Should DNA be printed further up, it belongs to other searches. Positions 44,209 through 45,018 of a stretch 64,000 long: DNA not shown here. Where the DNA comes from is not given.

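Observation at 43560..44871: ADP-ribosylglycohydrolase translationally coupled to an unknown 170-aa protein: candidate ADP-ribosylation conflict or reversal module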

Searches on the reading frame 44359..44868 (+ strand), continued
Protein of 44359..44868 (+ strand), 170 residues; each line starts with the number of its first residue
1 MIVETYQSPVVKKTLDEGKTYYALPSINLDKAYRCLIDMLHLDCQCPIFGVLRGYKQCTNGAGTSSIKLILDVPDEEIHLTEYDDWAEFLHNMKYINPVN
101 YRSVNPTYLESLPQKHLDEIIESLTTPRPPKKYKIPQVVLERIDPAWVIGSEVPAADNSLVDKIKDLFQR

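Call 44: find_encoding_contigs(protein=P0198, flank=5000, max_places=3)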
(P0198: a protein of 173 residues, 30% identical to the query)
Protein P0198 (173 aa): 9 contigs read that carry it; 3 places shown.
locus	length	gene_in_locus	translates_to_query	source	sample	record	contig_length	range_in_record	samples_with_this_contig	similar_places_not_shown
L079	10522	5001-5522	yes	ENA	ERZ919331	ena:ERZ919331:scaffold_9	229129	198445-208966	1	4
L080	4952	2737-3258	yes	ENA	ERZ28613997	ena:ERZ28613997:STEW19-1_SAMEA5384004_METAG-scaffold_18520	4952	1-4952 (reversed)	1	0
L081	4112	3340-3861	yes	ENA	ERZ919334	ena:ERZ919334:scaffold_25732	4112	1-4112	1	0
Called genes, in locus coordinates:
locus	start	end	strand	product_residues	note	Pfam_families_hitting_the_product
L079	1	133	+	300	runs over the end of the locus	-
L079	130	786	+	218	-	PF13306:LRR_5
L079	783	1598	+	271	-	-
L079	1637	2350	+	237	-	-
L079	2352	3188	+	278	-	-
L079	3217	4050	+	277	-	-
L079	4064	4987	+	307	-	-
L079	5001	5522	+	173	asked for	-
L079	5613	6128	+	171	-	-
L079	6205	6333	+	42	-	-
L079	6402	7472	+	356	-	PF01145:Band_7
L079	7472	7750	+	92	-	-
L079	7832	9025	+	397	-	PF13306:LRR_5, PF13855:LRR_8 (faint), PF13306:LRR_5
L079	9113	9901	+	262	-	PF04055:Radical_SAM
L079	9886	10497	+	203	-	PF00535:Glycos_transf_2, PF10111:Glyco_tranf_2_2 (weak), PF13641:Glyco_tranf_2_3 (weak)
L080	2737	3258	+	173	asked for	-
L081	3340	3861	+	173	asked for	-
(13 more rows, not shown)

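Call 45: find_encoding_contigs(protein=P0144, flank=5000, max_places=3)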
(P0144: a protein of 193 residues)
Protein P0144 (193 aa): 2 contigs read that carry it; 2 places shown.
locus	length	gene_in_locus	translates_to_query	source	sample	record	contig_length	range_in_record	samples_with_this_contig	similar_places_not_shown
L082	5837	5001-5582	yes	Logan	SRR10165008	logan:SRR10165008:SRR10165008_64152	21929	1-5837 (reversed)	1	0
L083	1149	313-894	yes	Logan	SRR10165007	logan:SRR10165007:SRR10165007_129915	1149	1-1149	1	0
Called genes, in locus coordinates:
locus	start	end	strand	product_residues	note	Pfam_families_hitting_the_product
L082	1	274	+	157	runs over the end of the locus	-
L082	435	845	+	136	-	-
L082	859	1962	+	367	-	-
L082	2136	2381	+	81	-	-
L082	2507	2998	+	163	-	-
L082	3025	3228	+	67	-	-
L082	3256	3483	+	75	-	-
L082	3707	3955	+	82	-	-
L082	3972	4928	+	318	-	PF07804:HipA_C (weak)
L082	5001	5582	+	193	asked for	-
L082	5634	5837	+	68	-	?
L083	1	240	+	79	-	?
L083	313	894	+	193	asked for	-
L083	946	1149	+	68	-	?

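Call 48: search_dna_similar(query=window:44359-44868:+, collection=phages, mode=protein, max_evalue=0.01, max_rows=20)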
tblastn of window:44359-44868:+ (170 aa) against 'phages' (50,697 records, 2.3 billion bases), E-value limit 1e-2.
No match.

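Call 49: search_dna_similar(query=window:44359-44868:+, collection=plasmids, mode=protein, max_evalue=0.01, max_rows=20)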
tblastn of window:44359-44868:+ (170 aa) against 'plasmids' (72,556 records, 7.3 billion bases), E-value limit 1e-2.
No match.

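Call 61: search_protein_families(library=pfam, proteins=[P0103, P0156, P0133, P0127, P0130, P0180], max_evalue=0.01)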
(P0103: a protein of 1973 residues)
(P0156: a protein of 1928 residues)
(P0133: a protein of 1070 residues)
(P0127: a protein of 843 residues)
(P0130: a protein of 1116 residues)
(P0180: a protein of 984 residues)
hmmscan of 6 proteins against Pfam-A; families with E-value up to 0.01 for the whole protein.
P0103 (1973 aa): 1 family
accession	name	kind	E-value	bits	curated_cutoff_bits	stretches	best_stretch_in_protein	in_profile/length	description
PF18760.7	ART-PolyVal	-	1.9e-22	81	31.2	1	1359-1481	1-139/140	ADP-Ribosyltransferase in polyvalent proteins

P0156 (1928 aa): 0 families

P0133 (1070 aa): 1 family
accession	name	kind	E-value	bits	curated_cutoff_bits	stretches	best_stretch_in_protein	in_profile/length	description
PF01885.22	PTS_2-RNA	-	0.0007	20.1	26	1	509-558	70-126/177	RNA 2'-phosphotransferase, Tpt1 / KptA family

P0127 (843 aa): 1 family
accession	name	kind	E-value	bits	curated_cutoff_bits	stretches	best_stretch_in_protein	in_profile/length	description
PF22746.1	SHOCT-like_DUF2089-C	-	0.0044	17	27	0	514-533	11-30/32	SHOCT-like domain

P0130 (1116 aa): 0 families

P0180 (984 aa): 0 families

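Call 62: search_protein_families(library=phrogs, alignment_id=A2, max_evalue=0.01)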
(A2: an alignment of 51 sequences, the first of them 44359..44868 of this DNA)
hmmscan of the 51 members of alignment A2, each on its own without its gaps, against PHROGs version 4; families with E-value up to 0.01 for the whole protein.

A. member 1, window:44359-44868:+ (170 aa): 0 families

B. families by the number of members that match (of 51 scanned): 2 families
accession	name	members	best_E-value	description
phrog_9621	-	1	0.0027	-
phrog_18767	-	1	0.0095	-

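Call 71: predict_structure(alignment_id=A4)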
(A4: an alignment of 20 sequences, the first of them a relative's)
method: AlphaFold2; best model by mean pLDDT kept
length: 170 residues; sequences in the alignment: 20
mean_pLDDT: 84.8   pTM: 0.81
mean pLDDT of the five models: 84.8, 84.7, 82.7, 82.2, 80.8
residues with pLDDT >= 90: 65; 70-90: 87; 50-70: 18; < 50: 0
segments of 3 or more residues with pLDDT < 50: none
pLDDT, mean of each block of 10 residues (from residue 1): 94 98 81 86 91 85 82 97 86 83 74 74 70 97 91 76 79
secondary structure, 60 per line:
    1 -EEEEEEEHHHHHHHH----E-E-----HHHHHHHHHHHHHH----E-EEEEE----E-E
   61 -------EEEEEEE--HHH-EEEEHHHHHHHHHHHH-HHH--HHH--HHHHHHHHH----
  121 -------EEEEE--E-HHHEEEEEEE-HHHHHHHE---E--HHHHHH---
elements in order: E2-8 H9-16 H29-42 E49-53 E68-74 E81-84 H85-96 H108-116 E128-132 E140-146 H148-154 H162-167

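Call 73: fold_search(model_id=the predicted structure, library=pdb)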
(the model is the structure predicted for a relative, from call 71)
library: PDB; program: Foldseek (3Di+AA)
matches with E <= 10: 55; with E <= 0.001: 0
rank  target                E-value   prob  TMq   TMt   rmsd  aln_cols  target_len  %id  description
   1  6vuv                  6.8e-02  0.80  0.38  0.39   7.7       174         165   11  Scabin (S117A) toxin from Streptomyces scabies (released 2021-01-20)
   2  6apy                  8.7e-02  0.72  0.34  0.35   7.6       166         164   11  Scabin (W128Y) toxin from Streptomyces scabies (released 2017-12-20)
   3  7sky_A                1.2e-01  0.47  0.32  0.30   9.4       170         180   10  Pertussis toxin S1 bound to NAD+ (released 2022-04-13)
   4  5ewk                  1.3e-01  0.72  0.38  0.38   6.3       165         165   12  Scabin toxin from Streptomyces Scabies in complex with inhibitor PJ34 (released 2016-03-23)
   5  6vvf                  1.5e-01  0.66  0.35  0.35   7.2       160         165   12  Scabin (Y129H) toxin from Streptomyces scabies (released 2021-01-20)
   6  5uvq                  1.5e-01  0.63  0.34  0.35   7.3       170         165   10  Scabin (W155A) toxin from Streptomyces scabies (released 2017-12-20)
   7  7omv                  1.5e-01  0.28  0.35  0.29  11.4       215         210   12  Thermus sp. 2.9 DarT (released 2021-06-23)
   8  5daz                  1.6e-01  0.63  0.35  0.35   7.2       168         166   10  Crystal structure of Scabin, a mono-ADP-ribosyltransferase from Streptomyces scabies (released 2016-03-23)
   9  6vv4                  1.7e-01  0.57  0.34  0.35   7.5       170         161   10  Scabin (V109G) toxin from Streptomyces scabies (released 2021-01-20)
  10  2cb6_A                1.7e-01  0.44  0.36  0.28   9.5       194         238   12  Crystal structure of the catalytic domain of the mosquitocidal toxin from Bacillus sphaericus, mutant E195Q (released 2006-02-22)
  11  6vpa                  1.9e-01  0.60  0.34  0.35   7.0       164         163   10  Scabin (N110A) toxin from Streptomyces scabies (released 2021-01-13)
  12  8tg6                  3.5e-01  0.51  0.30  0.28   8.8       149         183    7  tRNA 2'-phosphotransferase (Tpt1) from Aeropyrum pernix in complex with sulfate anions (released 2023-11-08)
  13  5zj5_B                3.8e-01  0.35  0.34  0.36   9.0       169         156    9  Guanine-specific ADP-ribosyltransferase with NADH and GDP (released 2018-08-08)
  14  5zj4_A                4.0e-01  0.41  0.34  0.36   7.4       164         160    9  Guanine-specific ADP-ribosyltransferase (released 2018-08-08)
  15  1s5b_A                4.5e-01  0.25  0.34  0.29   9.3       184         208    9  Cholera holotoxin with an A-subunit Y30S mutation Form 3 (released 2004-04-06)
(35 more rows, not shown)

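Call 74: search_protein_families(library=padloc, alignment_id=A2, max_evalue=0.01)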
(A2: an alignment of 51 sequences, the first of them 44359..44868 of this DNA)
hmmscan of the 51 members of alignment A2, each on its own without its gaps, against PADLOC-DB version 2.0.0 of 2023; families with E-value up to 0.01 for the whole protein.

A. member 1, window:44359-44868:+ (170 aa): 0 families

B. families by the number of members that match (of 51 scanned): 1 family
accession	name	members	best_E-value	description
PDLC04069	PD-T4-9_A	1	0.0054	-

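Call 76: find_encoding_contigs(protein=P0195, flank=4000, max_places=3)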
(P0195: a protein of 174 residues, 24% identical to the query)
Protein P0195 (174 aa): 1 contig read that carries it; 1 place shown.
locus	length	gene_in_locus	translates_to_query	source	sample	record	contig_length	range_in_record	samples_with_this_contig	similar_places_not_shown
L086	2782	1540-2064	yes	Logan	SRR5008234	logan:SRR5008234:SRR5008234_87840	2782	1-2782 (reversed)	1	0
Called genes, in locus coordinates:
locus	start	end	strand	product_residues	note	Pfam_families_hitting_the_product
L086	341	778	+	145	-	-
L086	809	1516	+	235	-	-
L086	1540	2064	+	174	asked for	-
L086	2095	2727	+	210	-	-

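Call 77: find_encoding_contigs(protein=P0194, flank=4000, max_places=3)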
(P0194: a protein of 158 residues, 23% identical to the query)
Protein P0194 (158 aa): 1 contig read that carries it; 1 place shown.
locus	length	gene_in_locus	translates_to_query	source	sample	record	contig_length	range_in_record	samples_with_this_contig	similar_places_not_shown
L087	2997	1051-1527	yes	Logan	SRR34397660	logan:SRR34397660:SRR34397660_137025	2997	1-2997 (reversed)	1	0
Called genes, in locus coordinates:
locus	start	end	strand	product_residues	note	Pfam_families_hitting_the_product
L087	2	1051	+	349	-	?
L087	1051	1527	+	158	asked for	-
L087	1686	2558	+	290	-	-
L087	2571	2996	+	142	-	?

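Call 78: find_encoding_contigs(protein=P0196, flank=5000, max_places=3)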
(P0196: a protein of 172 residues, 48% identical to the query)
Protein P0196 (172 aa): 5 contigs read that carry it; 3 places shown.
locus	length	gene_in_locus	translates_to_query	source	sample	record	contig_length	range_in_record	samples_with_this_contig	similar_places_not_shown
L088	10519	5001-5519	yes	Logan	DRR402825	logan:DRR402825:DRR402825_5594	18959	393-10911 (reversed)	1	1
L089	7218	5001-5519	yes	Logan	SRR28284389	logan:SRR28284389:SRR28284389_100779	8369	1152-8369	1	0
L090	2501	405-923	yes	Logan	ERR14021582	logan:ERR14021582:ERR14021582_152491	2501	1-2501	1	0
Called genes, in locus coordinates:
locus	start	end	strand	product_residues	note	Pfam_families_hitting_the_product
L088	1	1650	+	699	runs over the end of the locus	PF00933:Glyco_hydro_3, PF01915:Glyco_hydro_3_C, PF14310:Fn3-like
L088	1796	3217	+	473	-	PF01554:MatE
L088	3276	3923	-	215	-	-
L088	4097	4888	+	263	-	PF03747:ADP_ribosyl_GH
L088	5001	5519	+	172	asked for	-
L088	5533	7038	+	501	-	PF00370:FGGY_N, PF02782:FGGY_C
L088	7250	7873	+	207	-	PF00117:GATase, PF07685:GATase_3 (weak), PF01174:SNO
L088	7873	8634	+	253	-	PF00977:His_biosynth, PF01207:Dus (faint), PF02581:TMP-TENI (faint), PF03060:NMO (faint)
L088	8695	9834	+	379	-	PF00768:Peptidase_S11, PF13354:Beta-lactamase2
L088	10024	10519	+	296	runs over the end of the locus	?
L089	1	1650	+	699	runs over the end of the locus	PF00933:Glyco_hydro_3, PF01915:Glyco_hydro_3_C, PF14310:Fn3-like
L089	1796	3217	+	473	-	PF01554:MatE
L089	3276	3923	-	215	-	-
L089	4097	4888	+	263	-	PF03747:ADP_ribosyl_GH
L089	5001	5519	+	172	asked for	-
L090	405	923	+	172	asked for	-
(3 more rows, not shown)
